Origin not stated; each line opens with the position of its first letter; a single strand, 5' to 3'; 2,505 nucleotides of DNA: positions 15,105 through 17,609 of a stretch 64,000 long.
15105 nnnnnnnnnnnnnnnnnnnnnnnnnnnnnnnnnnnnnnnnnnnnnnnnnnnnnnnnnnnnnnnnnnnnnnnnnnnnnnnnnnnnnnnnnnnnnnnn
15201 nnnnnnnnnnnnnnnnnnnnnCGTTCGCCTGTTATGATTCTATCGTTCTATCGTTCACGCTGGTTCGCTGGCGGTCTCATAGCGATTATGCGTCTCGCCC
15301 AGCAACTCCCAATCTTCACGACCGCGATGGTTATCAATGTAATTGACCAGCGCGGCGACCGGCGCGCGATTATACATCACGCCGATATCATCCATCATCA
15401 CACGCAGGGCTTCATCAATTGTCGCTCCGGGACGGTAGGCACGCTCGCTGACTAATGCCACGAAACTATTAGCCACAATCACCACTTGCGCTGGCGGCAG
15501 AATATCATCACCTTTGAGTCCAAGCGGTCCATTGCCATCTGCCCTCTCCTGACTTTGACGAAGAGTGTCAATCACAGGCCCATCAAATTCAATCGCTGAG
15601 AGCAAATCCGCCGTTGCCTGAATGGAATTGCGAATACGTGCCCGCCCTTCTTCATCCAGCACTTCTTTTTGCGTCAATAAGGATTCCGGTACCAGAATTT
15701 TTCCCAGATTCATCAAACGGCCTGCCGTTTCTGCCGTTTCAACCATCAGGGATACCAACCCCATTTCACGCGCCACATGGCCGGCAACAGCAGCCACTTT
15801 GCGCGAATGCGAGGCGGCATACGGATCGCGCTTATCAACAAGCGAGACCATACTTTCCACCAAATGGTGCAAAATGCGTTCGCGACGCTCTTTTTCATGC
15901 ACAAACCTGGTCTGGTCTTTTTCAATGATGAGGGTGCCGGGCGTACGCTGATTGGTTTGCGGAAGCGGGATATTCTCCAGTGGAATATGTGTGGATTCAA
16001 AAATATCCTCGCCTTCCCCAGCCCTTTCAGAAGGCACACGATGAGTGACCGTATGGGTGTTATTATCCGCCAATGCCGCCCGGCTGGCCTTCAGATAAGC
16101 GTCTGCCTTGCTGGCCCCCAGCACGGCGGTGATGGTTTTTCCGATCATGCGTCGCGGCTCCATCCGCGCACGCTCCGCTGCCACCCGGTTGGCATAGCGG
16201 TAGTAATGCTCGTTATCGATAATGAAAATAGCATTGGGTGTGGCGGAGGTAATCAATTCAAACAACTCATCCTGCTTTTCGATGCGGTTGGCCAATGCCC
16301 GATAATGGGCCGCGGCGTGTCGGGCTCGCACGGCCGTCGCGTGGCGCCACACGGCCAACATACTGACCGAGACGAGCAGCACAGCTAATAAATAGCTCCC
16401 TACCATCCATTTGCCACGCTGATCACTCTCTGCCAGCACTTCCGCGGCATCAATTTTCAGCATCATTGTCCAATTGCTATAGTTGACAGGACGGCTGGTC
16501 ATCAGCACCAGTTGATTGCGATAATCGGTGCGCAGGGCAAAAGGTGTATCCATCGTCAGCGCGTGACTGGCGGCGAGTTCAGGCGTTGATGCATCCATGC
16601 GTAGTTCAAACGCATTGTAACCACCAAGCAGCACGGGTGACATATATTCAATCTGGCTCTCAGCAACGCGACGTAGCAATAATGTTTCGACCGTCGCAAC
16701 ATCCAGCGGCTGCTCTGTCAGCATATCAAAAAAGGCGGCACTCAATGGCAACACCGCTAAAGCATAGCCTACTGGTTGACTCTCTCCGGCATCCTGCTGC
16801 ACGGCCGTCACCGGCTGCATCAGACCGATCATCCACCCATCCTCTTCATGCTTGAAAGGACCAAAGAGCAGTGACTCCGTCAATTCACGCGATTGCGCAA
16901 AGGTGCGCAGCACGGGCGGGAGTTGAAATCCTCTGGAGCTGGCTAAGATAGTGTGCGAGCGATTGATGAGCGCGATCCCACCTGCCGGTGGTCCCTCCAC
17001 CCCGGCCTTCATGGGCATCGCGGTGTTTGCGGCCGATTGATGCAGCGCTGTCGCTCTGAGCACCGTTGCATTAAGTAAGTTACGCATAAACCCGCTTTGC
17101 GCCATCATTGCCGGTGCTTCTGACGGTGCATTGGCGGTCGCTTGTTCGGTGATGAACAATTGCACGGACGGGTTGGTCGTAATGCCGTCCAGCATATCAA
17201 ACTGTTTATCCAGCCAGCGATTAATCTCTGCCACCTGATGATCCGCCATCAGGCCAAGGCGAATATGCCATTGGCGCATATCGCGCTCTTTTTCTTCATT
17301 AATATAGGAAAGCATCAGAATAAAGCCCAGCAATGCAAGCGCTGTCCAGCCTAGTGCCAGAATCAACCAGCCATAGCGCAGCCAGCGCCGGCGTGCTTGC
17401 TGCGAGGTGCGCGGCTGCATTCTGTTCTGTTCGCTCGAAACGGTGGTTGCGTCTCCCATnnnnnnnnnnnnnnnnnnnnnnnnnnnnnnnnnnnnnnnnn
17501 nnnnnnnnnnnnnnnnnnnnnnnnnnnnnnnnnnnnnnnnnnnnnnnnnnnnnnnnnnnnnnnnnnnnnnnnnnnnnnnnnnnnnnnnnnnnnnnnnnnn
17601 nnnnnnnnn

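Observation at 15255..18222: LapD/LapG-like pair in which the receptor carries a degenerate HD-GYP domain instead of GGDEF-EAL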

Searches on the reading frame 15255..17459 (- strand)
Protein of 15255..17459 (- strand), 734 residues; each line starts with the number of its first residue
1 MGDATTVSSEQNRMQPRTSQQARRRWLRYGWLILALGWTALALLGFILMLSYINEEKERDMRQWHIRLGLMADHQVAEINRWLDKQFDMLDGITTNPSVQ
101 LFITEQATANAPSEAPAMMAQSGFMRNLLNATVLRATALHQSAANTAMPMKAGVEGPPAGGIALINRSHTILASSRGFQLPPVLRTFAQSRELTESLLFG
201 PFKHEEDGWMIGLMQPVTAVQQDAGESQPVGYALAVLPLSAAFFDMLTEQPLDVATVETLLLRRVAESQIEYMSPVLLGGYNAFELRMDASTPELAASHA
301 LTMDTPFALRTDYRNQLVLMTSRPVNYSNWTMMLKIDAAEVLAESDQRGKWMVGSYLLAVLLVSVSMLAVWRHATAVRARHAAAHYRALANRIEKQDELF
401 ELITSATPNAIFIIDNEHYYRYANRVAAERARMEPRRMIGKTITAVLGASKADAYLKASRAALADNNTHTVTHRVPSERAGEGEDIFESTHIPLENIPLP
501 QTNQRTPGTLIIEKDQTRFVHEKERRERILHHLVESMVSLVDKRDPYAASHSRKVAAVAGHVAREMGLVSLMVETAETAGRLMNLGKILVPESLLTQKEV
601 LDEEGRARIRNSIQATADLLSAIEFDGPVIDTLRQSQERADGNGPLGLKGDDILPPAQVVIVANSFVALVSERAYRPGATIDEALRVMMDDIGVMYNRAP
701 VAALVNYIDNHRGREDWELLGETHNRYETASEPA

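Call 3: search_protein_families(library=pfam, proteins=[window:15255-17459:-], max_evalue=0.01)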
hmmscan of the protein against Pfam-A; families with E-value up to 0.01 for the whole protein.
window:15255-17459:- (734 aa): 3 families
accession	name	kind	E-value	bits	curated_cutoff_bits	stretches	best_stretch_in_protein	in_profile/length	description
PF13487.12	HD_5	-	2.3e-25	89.7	27.2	1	537-691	3-161/170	HD domain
PF08448.16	PAS_4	-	3.1e-09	37.5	23.1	1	406-496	3-90/110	PAS fold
PF01966.28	HD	-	2e-05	25.3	22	1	549-666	2-113/116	HD domain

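Call 4: search_protein_families(library=ncbifam, proteins=[window:15255-17459:-], max_evalue=0.01)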
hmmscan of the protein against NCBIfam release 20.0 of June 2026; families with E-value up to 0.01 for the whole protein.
window:15255-17459:- (734 aa): 1 family
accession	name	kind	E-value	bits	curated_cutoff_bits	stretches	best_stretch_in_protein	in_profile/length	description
NF053512.1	nitric_RR_NosR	exception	1.8e-20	73.4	400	1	515-713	159-359/422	response regulator c-di-GMP phosphodiesterase, NosR family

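Call 7: find_homologous_proteins(query=window:15255-17459:-, max_evalue=0.00001)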
Query window:15255-17459:- (734 aa): 9 proteins with E <= 0.00001 among 8000 candidates.
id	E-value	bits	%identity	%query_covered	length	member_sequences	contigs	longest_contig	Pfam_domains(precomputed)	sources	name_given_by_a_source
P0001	0.0e+0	1626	100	100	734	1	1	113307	PF13487.13,PF01966.29,PF08448.17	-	-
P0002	1.8e-116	408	37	96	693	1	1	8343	PF02743.25,PF13487.13,PF08448.17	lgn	-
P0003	3.7e-110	387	34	94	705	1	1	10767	PF13487.13,PF01966.29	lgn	-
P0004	3.0e-79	285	31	93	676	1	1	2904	PF13487.13,PF08448.17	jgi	jgi:PAS domain-containing protein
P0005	5.6e-67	245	29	92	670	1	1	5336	PF02743.25,PF13487.13,PF00989.32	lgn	-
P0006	3.2e-12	64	32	26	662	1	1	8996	PF13487.13,PF01966.29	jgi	jgi:putative nucleotidyltransferase with HDIG domain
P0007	2.8e-9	54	26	26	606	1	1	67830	PF00672.31,PF02743.25,PF13487.13,PF01966.29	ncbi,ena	-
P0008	1.1e-7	49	26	24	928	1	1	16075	PF13185.13,PF13487.13,PF01966.29,PF01590.33,PF13492.13,PF00990.27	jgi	jgi:diguanylate cyclase (GGDEF)-like protein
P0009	5.9e-7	46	30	26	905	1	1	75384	PF02073.21,PF13487.13,PF01966.29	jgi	jgi:putative nucleotidyltransferase with HDIG domain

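Call 8: find_encoding_contigs(protein=P0002, flank=6000, max_places=3)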
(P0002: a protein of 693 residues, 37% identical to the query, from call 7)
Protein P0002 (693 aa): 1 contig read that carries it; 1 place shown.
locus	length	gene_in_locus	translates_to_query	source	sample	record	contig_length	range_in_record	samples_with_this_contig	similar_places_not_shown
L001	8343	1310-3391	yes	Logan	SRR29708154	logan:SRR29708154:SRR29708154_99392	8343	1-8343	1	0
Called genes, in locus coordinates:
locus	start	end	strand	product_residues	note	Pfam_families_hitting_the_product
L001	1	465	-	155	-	?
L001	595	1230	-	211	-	PF06035:Peptidase_C93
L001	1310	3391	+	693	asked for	PF02743:dCache_1 (faint), PF08448:PAS_4, PF13487:HD_5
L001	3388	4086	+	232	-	-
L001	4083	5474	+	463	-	PF13428:TPR_14 (faint), PF14559:TPR_19 (faint), PF14561:TPR_20 (faint)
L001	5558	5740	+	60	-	-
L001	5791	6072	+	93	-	-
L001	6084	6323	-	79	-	PF11127:YgaP-like_TM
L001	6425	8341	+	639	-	?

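Call 9: find_encoding_contigs(protein=P0003, flank=6000, max_places=3)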
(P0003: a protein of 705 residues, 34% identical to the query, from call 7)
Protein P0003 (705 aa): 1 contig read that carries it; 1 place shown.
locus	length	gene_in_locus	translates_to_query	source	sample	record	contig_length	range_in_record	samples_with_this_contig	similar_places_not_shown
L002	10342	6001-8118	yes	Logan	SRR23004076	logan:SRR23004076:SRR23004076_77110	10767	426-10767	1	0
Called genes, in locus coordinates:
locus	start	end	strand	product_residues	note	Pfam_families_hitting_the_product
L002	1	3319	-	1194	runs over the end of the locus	PF05860:TPS, PF18676:MBG_2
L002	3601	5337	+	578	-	PF08479:POTRA_2, PF03865:ShlB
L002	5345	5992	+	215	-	PF06035:Peptidase_C93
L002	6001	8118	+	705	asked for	PF13487:HD_5, PF01966:HD (weak)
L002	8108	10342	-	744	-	?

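Call 10: find_encoding_contigs(protein=P0005, flank=6000, max_places=3)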
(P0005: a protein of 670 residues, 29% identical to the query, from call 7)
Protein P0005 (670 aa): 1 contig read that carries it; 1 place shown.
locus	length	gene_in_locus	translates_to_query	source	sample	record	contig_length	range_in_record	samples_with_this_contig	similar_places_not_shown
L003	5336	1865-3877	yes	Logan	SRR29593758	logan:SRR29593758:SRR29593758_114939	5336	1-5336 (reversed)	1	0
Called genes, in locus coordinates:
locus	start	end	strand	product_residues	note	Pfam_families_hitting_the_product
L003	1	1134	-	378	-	?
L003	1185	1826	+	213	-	PF04473:DUF553, PF06035:Peptidase_C93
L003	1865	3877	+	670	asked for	PF02743:dCache_1 (faint), PF00989:PAS (weak), PF13487:HD_5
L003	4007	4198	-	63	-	-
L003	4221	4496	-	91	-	PF05899:Cupin_3, PF06249:EutQ (weak), PF07883:Cupin_2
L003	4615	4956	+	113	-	PF00085:Thioredoxin, PF07449:HyaE (weak), PF13098:Thioredoxin_2 (weak), PF13905:Thioredoxin_8 (faint)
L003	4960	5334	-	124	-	?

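Call 11: find_encoding_contigs(protein=P0004, flank=6000, max_places=3)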
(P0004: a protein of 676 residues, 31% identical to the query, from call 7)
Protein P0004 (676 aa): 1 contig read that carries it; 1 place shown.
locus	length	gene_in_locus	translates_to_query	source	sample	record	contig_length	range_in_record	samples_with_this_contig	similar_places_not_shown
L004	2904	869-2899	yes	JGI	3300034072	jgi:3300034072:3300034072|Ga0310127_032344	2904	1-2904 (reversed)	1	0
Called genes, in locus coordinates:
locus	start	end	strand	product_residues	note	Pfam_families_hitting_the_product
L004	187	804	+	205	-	PF06035:Peptidase_C93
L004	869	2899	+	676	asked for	PF08448:PAS_4, PF13487:HD_5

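Call 19: search_solved_structures(query=window:15255-17459:-, max_evalue=0.001, show_alignments=3)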
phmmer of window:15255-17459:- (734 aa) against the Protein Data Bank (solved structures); distinct sequences matched with E-value up to 0.001: 5.
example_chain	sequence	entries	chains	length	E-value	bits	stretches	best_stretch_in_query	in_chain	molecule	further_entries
9rc0_A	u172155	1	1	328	6.8e-35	123.7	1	393-713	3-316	HD domain/sensory box protein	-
9rbz_A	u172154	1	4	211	8.4e-30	106.9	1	516-713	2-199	HD domain/sensory box protein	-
5z7c_A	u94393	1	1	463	3.1e-13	52.2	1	530-703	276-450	3'3'-cGAMP-specific phosphodiesterase 3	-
4mcw_A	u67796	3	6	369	3.1e-08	35.7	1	540-695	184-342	Metal dependent phosphohydrolase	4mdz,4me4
4r8z_A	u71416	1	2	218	4.6e-07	31.8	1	528-706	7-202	Cyclic di-GMP phosphodiesterase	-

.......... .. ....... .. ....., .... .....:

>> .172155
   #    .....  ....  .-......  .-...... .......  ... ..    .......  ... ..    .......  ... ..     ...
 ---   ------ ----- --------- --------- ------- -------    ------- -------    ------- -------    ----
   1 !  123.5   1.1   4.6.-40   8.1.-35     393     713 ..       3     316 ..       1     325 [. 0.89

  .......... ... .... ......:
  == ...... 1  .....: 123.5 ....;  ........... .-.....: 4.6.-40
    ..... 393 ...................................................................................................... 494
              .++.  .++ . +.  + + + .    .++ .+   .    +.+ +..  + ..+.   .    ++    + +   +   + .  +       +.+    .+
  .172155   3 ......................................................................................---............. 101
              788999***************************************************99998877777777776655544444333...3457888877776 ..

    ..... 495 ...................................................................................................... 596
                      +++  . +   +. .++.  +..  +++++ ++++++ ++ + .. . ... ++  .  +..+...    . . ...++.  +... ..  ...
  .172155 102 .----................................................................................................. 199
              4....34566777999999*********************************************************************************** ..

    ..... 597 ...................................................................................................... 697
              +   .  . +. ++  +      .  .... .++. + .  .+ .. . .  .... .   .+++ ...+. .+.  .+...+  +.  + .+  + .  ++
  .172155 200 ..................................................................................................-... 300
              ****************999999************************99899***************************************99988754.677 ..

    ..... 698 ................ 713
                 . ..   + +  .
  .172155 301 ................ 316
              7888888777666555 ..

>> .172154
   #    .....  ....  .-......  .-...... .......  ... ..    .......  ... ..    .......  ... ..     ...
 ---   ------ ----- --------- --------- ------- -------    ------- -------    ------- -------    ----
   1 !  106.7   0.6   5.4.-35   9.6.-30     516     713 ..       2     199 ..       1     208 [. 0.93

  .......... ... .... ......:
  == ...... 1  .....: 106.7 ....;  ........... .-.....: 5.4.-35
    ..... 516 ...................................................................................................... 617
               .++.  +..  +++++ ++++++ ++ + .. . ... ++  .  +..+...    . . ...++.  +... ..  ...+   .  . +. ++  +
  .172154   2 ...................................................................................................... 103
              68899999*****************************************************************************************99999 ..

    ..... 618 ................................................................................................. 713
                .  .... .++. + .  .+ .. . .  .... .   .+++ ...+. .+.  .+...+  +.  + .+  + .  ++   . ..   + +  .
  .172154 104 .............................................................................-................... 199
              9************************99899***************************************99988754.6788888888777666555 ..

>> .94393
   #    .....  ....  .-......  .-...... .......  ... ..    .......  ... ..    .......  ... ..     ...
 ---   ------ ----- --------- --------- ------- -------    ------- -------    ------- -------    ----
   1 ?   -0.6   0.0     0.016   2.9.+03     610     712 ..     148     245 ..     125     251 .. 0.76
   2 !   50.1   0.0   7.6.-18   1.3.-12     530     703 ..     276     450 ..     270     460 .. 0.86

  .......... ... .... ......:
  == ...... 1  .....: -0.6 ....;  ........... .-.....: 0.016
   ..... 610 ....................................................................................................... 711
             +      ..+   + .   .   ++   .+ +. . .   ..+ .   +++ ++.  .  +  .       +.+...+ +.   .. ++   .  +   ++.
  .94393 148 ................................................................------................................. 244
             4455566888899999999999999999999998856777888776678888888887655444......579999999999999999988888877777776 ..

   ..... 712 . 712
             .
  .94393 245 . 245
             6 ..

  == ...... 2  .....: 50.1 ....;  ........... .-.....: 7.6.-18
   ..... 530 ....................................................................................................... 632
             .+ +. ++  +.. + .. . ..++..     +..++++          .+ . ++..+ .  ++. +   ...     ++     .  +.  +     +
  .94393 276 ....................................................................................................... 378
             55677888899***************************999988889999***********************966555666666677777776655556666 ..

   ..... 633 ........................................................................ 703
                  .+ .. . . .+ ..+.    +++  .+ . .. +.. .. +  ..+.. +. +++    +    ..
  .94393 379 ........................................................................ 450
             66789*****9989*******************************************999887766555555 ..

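Call 27: find_related_loci(query=window:15255-17459:-, collection=genome_contigs, flank=8000)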
Query window:15255-17459:- (734 aa) in genome_contigs; peptide patterns used: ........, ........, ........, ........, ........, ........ (x = any residue, [..] = any of these).
46 stretches matched a pattern, but none encodes a relative of the query by tblastn (E <= 1e-3).

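Call 30: find_encoding_contigs(protein=P0003, flank=10000, max_places=1)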
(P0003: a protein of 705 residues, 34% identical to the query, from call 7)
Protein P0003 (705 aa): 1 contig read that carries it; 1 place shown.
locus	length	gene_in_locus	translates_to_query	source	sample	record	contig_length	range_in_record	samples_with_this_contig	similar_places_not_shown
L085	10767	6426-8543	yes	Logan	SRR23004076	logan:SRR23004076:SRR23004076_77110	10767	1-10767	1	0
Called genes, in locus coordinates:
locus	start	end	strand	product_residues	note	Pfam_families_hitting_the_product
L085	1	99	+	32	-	?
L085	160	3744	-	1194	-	PF05860:TPS, PF18676:MBG_2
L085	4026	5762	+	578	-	PF08479:POTRA_2, PF03865:ShlB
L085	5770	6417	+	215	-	PF06035:Peptidase_C93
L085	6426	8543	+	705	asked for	PF13487:HD_5, PF01966:HD (weak)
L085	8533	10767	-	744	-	?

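Call 50: search_protein_families(library=pfam, proteins=[L003:1-1134:-, L085:160-3744:-, L085:8533-10767:-, L001:3388-4086:+, L001:4083-5474:+, L001:6425-8341:+], max_evalue=0.001)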
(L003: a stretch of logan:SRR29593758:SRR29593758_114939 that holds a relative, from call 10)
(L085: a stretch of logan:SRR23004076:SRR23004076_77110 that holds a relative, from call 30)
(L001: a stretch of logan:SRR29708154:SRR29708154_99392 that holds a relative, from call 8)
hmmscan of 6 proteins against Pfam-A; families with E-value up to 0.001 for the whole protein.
L003:1-1134:- (378 aa): 3 families
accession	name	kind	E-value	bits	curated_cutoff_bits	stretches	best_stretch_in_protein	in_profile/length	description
PF24575.1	TPR_Slam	-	5.3e-05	24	35.2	1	48-100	51-103/104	Surface lipoprotein assembly modifier, N-terminal TPR repeats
PF13432.12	TPR_16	-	0.00011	23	32.7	1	51-105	4-58/65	Tetratricopeptide repeat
PF14561.12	TPR_20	-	0.00067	20.4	25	0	64-125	8-71/90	Tetratricopeptide repeat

L085:160-3744:- (1194 aa): 2 families
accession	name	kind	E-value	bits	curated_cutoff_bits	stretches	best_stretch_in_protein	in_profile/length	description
PF05860.19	TPS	-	3.6e-35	122.5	33.5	1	31-288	2-251/252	TPS secretion domain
PF18676.6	MBG_2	-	2.5e-21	76.5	25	1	1028-1102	1-72/72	MBG domain (YGX type)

L085:8533-10767:- (744 aa): 3 families
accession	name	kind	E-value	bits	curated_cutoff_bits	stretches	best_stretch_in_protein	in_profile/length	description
PF14559.12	TPR_19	-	7.7e-10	39.4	25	0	214-244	26-56/68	Tetratricopeptide repeat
PF07719.23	TPR_2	-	0.00086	19.7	27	0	593-614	3-24/34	Tetratricopeptide repeat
PF13428.12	TPR_14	-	0.00094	20.1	23.5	0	215-245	3-33/44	Tetratricopeptide repeat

L001:3388-4086:+ (232 aa): 0 families

L001:4083-5474:+ (463 aa): 5 families
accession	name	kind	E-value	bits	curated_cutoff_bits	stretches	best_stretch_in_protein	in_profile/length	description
PF13428.12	TPR_14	-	1.4e-10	41.2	23.5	0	12-46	8-42/44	Tetratricopeptide repeat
PF14559.12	TPR_19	-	9e-09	36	25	0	49-114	1-65/68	Tetratricopeptide repeat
PF14561.12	TPR_20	-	7.9e-06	26.5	25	0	21-76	4-59/90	Tetratricopeptide repeat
PF13431.12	TPR_17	-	8.2e-05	23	24.4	0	131-148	2-19/34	Tetratricopeptide repeat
PF13429.12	TPR_15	-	0.00079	19.4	26.2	0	27-89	202-263/280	Tetratricopeptide repeat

L001:6425-8341:+ (639 aa): 3 families
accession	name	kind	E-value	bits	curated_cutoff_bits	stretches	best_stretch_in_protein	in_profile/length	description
PF01619.24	Pro_dh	-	4.9e-92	308.9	27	1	165-457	1-277/278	Proline dehydrogenase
PF14850.11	Pro_dh-DNA_bdg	-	6.5e-36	123.7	27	1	48-156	2-112/112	DNA-binding domain of Proline dehydrogenase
PF00171.27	Aldedh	-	7.2e-28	97.8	23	1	526-639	29-141/461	Aldehyde dehydrogenase family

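Call 71: search_protein_representatives(alignment_id=A1)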
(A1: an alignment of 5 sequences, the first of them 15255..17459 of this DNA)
Query: 5 sequences, 706 profile positions. Proteins with E-value up to 0.001 (for the whole library): 146365; up to 1e-10: 84855; up to 1e-30: 12794. The best 150 are listed.
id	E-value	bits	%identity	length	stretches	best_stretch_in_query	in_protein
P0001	0.0e+00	1090.7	-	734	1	2-705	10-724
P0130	2.2e-245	832.7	-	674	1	8-704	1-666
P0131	1.2e-237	807.2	-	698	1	1-703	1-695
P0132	2.4e-231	786.3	-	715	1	17-703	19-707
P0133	2.8e-227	772.9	-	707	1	13-704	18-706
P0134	4.4e-225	765.6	-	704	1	1-703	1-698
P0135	2.5e-223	759.9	-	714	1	8-701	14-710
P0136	7.2e-223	758.3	-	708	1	17-704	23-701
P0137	1.2e-221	754.3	-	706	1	15-702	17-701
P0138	3.5e-216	736.2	-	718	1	11-701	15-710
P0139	7.8e-215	731.8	-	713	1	15-697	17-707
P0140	4.4e-214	729.3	-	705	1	4-702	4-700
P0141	8.8e-213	725.0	-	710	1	18-702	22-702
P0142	3.5e-211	719.7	-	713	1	6-699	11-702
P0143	8.1e-211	718.5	-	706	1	21-701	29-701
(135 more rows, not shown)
